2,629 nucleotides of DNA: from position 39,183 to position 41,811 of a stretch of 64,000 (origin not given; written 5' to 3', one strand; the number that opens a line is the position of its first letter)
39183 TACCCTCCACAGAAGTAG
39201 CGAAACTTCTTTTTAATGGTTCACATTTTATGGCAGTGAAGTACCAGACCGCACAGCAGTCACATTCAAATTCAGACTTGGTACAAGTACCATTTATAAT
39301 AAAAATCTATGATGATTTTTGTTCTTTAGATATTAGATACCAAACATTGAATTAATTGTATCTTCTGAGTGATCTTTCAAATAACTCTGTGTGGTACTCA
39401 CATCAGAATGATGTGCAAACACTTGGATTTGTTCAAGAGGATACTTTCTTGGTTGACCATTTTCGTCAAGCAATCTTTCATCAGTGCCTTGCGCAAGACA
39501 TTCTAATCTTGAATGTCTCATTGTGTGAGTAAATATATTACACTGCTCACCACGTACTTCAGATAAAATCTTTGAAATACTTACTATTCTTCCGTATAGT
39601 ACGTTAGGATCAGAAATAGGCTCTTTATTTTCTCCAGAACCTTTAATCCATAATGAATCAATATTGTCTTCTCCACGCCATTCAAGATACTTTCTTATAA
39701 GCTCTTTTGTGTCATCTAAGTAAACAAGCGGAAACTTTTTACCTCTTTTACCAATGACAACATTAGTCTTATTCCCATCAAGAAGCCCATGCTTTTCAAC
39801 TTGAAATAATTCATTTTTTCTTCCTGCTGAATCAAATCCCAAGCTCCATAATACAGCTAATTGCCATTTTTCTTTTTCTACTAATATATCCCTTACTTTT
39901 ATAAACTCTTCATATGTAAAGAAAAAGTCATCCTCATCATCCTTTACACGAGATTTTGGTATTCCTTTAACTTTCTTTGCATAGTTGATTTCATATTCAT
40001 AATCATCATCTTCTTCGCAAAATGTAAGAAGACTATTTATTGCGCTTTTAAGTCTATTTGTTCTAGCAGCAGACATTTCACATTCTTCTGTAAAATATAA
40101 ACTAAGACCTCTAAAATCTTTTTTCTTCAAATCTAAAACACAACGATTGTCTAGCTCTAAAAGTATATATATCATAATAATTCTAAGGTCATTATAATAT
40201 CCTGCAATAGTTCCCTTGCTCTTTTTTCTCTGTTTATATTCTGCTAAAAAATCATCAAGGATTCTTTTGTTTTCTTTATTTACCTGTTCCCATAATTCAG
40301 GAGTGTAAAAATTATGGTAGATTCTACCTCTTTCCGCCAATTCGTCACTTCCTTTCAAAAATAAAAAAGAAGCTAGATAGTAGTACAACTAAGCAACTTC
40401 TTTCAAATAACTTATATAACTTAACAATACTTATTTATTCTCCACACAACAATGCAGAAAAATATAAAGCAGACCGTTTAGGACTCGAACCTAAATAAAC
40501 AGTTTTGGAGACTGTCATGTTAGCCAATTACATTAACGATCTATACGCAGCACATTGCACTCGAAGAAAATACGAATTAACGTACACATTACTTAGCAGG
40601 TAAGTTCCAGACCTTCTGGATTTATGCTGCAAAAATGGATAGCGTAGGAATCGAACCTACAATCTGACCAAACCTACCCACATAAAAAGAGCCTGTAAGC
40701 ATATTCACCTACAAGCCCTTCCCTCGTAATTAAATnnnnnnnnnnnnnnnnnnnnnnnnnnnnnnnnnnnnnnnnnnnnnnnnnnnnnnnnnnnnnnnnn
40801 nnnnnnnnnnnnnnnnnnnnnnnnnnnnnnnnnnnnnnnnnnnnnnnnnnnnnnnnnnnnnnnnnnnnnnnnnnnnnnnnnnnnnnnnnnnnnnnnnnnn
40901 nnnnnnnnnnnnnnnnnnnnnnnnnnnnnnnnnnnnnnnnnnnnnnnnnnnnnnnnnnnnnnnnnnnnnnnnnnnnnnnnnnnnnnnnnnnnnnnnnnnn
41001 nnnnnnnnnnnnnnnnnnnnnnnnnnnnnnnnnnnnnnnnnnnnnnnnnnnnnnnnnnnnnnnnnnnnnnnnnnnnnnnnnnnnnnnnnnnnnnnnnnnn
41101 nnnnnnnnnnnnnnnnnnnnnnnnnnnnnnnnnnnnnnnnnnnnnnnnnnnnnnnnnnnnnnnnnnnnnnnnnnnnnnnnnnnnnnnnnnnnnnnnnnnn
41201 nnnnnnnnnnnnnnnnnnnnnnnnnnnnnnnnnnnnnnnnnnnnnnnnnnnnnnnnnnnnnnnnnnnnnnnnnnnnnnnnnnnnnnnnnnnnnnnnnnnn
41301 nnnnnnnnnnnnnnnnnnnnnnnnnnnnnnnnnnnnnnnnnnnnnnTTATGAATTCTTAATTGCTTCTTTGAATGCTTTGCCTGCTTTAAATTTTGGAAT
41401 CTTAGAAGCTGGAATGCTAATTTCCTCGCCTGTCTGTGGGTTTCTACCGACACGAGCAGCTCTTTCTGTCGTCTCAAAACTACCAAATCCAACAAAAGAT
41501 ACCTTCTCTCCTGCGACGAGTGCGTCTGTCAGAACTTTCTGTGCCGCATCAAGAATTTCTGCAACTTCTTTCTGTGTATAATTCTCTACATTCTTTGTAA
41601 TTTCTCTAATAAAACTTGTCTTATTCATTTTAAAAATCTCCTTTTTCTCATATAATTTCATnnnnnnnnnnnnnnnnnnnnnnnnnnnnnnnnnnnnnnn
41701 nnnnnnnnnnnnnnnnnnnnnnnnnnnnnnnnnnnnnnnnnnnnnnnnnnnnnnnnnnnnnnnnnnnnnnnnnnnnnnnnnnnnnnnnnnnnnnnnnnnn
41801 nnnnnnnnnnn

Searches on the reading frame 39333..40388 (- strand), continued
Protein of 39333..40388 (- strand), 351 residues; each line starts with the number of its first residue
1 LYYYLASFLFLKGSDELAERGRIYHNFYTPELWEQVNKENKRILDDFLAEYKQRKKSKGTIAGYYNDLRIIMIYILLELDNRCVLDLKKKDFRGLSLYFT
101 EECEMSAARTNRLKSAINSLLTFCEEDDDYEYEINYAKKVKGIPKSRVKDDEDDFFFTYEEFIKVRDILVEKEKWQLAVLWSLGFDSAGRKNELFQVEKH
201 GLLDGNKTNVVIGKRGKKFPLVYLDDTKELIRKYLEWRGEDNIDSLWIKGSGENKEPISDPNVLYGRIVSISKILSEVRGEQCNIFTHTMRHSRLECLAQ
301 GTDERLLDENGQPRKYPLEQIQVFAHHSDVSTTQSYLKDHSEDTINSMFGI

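Call 78: find_encoding_contigs(protein=P0001, flank=3000, max_places=6)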
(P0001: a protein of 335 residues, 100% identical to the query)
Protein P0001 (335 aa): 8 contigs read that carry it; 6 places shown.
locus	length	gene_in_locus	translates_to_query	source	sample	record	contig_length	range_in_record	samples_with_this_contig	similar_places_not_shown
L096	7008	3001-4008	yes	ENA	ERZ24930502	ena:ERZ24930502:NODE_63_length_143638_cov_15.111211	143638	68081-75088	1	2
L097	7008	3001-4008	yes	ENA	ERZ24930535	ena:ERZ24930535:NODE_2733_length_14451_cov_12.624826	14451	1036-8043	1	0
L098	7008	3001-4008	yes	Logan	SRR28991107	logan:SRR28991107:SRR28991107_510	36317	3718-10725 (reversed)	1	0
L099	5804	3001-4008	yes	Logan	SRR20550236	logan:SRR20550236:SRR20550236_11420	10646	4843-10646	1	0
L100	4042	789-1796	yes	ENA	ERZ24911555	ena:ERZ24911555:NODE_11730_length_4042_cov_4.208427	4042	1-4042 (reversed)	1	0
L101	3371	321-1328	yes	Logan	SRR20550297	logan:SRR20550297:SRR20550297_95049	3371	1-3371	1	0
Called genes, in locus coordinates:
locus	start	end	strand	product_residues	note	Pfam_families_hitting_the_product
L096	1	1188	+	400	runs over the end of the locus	-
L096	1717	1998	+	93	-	PF00216:Bac_DNA_binding, PF18291:HU-HIG (weak)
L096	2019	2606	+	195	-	-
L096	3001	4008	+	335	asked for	-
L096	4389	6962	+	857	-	-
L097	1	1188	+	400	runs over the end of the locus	-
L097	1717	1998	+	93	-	PF00216:Bac_DNA_binding, PF18291:HU-HIG (weak)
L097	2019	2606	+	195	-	-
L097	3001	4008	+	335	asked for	-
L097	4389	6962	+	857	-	-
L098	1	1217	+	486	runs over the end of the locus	-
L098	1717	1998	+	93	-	PF00216:Bac_DNA_binding, PF18291:HU-HIG (weak)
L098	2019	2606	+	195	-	-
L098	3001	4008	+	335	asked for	-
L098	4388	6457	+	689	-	-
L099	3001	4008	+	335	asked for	-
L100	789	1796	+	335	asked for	-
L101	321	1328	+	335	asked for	-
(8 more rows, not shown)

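Call 83: find_encoding_contigs(protein=P0117, flank=10000, max_places=3)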
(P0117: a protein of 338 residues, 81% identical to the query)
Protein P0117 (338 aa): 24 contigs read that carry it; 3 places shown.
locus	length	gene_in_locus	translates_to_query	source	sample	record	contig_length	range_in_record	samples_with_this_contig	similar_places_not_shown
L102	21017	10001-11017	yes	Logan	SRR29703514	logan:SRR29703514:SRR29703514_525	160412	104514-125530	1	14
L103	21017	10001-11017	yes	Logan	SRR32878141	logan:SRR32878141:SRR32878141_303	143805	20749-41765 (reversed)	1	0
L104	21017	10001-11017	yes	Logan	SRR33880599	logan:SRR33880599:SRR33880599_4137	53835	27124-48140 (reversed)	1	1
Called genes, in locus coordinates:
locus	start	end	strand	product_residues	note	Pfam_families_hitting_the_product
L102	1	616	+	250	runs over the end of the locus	-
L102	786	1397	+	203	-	-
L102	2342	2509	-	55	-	-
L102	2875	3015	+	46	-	-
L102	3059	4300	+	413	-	PF13638:PIN_4, PF02562:PhoH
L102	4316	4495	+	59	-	-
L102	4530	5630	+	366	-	PF14528:LAGLIDADG_3 (faint), PF07453:NUMOD1 (weak)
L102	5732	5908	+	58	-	-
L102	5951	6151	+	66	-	-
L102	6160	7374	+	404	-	PF27386:YonJ_N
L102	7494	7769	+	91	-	PF00216:Bac_DNA_binding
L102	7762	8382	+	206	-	-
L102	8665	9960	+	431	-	-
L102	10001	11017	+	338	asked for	-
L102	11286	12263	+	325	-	PF03235:GmrSD_N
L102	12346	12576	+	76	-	-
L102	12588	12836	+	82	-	-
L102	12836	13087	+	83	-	-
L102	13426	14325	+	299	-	-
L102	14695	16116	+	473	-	PF14311:DUF4379 (faint)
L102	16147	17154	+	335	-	PF27269:YonG_N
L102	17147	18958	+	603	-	-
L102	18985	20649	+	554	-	-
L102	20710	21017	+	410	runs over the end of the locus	PF27290:YonD_N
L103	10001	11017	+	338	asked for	-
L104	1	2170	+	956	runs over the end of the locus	-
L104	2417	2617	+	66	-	-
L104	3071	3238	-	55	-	-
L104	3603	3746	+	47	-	-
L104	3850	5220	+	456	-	PF00753:Lactamase_B, PF12706:Lactamase_B_2 (weak), PF07521:RMMBL (faint), PF10996:Beta-Casp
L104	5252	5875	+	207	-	PF00574:CLP_protease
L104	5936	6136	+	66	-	-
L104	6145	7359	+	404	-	PF27386:YonJ_N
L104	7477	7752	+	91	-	PF00216:Bac_DNA_binding, PF18291:HU-HIG (weak)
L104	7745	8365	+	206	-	-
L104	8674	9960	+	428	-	-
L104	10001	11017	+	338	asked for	-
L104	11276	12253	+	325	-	PF03235:GmrSD_N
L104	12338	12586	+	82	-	-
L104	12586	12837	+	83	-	-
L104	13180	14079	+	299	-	-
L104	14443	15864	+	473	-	PF14311:DUF4379 (faint)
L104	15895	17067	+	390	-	PF27269:YonG_N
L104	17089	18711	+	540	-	-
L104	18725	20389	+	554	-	-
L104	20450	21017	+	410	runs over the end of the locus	PF27290:YonD_N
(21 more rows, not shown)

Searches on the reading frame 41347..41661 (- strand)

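Call 7: search_protein_families(library=pfam, proteins=[window:41347-41661:-], max_evalue=0.01)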
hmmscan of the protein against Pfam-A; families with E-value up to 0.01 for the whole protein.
window:41347-41661:- (104 aa): 3 families
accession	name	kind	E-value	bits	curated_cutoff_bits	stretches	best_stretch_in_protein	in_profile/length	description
PF00216.26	Bac_DNA_binding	-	5.1e-32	110.4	22.4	1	12-102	1-90/90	Bacterial DNA-binding protein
PF18291.6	HU-HIG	-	3.5e-07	30.7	26.2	1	13-103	33-120/125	HU domain fused to wHTH, Ig, or Glycine-rich motif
PF00043.30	GST_C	-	0.0041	17.8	20.7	1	23-85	21-76/93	Glutathione S-transferase, C-terminal domain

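Call 8: search_protein_families(library=phrogs, proteins=[window:41347-41661:-], max_evalue=0.001)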
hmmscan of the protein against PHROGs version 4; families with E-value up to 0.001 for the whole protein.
window:41347-41661:- (104 aa): 2 families
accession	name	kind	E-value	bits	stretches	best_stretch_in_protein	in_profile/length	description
phrog_379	-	DNA, RNA and nucleotide metabolism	8.8e-35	120.2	1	11-103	29-120/138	DNA binding protein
phrog_38608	-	unknown function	9.9e-06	26.4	1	27-98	16-87/248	-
